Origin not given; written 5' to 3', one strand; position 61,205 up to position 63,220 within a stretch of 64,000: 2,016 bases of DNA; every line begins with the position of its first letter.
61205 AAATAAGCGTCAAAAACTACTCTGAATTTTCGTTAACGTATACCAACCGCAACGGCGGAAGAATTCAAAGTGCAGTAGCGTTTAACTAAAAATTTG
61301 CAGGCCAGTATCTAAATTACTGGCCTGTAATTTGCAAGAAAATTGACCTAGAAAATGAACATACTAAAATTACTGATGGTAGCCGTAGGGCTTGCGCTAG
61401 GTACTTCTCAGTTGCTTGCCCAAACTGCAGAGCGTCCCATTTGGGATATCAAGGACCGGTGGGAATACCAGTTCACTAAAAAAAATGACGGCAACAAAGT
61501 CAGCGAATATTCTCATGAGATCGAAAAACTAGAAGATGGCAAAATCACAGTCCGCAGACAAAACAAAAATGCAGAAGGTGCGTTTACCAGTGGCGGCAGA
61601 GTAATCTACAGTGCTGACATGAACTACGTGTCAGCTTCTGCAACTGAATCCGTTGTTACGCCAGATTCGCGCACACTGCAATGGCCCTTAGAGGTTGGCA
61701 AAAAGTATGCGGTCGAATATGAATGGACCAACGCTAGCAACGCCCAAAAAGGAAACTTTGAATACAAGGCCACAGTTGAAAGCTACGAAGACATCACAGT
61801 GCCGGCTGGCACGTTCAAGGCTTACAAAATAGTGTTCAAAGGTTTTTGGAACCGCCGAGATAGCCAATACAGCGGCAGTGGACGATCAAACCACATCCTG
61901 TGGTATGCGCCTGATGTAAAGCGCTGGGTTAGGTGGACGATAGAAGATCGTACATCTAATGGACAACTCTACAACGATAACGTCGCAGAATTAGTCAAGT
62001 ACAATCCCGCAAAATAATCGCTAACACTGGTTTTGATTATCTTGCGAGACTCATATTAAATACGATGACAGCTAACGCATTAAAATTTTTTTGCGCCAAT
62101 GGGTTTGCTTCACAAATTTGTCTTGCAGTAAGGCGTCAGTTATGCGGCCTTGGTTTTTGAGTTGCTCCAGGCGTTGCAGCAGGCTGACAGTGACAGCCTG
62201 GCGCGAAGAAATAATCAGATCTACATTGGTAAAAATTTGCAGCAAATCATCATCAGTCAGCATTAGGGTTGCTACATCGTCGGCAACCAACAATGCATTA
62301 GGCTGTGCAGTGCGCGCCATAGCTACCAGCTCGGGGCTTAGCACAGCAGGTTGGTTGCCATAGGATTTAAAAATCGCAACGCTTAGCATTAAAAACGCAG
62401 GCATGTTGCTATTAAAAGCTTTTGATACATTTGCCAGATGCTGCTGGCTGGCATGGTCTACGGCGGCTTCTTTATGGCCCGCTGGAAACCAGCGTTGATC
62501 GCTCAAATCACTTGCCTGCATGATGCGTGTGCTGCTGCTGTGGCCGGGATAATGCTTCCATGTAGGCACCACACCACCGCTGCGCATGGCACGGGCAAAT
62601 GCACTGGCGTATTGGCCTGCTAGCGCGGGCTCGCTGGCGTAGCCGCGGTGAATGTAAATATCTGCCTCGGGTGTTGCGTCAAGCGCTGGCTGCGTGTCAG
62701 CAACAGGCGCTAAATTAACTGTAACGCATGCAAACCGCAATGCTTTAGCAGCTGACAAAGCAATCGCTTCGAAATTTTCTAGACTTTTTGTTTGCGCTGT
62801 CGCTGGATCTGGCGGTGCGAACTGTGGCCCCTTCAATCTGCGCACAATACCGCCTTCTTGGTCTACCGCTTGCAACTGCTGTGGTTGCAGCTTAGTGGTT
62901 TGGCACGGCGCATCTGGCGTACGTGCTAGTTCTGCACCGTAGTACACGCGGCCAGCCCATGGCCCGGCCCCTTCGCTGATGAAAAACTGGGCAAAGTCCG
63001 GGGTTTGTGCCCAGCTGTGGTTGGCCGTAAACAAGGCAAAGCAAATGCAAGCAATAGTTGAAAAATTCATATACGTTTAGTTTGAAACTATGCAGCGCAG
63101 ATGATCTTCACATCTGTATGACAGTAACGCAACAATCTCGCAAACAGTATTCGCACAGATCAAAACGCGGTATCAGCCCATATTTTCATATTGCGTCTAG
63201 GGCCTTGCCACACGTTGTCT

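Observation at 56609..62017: Uncharacterised envelope gene cluster: three lipoproteins and a secreted protein around a winged-helix/TPR-like regulator, linked by a shared TTGACAC direct-repeat motif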

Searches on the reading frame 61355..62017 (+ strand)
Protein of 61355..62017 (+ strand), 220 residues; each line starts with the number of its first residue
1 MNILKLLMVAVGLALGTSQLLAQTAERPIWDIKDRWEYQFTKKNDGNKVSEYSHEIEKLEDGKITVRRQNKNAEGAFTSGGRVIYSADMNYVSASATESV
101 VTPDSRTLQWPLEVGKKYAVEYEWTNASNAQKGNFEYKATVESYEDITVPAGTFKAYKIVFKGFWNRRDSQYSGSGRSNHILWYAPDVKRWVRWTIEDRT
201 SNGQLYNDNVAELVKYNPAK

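Call 8: search_protein_families(library=pfam, proteins=[window:61355-62017:+], max_evalue=0.1)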
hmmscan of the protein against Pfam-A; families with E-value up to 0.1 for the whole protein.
window:61355-62017:+ (220 aa): 1 family
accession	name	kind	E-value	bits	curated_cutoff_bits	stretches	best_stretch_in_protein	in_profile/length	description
PF21347.3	DUF3108_like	-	0.00025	21.4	27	1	140-188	135-179/199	DUF3108-like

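Call 10: search_protein_families(library=ncbifam, proteins=[window:61355-62017:+], max_evalue=0.1)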
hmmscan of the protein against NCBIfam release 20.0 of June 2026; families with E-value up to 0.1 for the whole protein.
window:61355-62017:+ (220 aa): 1 family
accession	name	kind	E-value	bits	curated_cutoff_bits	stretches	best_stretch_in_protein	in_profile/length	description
NF052263.1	retropep_RloA2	exception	0.088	12.3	250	0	179-215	55-91/170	retropepsin-like aspartic peptidase RloA2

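Call 61: search_protein_families(library=padloc, proteins=[window:61355-62017:+], max_evalue=0.01)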
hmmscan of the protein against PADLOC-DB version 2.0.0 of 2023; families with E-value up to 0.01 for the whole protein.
window:61355-62017:+ (220 aa): 0 families

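Call 62: search_solved_structures(query=window:61355-62017:+, max_evalue=1)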
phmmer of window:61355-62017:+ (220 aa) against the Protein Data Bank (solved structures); distinct sequences matched with E-value up to 1: 1.
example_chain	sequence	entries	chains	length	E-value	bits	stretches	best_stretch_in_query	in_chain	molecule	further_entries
2m4f_A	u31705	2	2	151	0.35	13.6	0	53-92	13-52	Outer surface protein E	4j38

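Call 89: search_solved_structures(query=A8, max_evalue=5, show_alignments=1)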
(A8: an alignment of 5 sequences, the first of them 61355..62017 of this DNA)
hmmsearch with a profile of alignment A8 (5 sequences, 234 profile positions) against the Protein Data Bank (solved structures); distinct sequences matched with E-value up to 5: 1.
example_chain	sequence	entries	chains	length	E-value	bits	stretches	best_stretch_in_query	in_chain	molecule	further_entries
1pms_A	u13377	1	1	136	0.66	12.7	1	31-88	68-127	SOS 1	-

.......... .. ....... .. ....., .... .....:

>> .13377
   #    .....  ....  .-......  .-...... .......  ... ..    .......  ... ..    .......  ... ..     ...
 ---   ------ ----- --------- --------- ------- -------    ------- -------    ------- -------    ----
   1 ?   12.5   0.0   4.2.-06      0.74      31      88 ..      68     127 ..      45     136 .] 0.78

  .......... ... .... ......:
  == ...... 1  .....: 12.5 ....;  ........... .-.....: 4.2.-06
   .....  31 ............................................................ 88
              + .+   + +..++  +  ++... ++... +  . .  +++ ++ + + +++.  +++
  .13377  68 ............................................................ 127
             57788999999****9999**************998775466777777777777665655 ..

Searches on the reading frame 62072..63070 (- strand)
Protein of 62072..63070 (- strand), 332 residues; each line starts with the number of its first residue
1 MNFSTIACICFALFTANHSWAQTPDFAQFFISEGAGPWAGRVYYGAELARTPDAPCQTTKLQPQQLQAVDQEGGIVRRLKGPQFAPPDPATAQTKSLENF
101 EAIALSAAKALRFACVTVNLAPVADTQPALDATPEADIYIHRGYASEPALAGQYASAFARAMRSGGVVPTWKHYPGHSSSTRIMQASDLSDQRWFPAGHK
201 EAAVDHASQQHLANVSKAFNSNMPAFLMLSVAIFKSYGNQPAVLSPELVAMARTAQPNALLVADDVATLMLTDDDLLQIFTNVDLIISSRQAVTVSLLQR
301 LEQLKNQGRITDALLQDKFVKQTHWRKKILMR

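Call 8: search_protein_families(library=pfam, proteins=[window:62072-63070:-], max_evalue=0.1)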
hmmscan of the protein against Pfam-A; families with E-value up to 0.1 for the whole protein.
window:62072-63070:- (332 aa): 2 families
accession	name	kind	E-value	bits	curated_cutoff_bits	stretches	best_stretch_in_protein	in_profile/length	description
PF00933.27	Glyco_hydro_3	-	6.4e-18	65.7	27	1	64-318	64-309/316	Glycosyl hydrolase family 3 N terminal domain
PF10778.14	DehI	-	0.085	13.3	28.9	0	186-242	45-98/148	Halocarboxylic acid dehydrogenase DehI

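Call 10: search_protein_families(library=ncbifam, proteins=[window:62072-63070:-], max_evalue=0.1)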
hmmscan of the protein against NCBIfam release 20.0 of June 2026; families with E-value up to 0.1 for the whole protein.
window:62072-63070:- (332 aa): 2 families
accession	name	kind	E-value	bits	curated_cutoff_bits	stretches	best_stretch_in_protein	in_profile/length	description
NF003740.0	PRK05337.1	equivalog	7.3e-13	48.3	207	1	61-246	54-230/340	beta-N-acetylhexosaminidase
NF052329.1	XyloArabinsidase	equivalog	0.052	11.6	1050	1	142-181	163-202/750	beta-xylosidase/alpha-l-arabinosidase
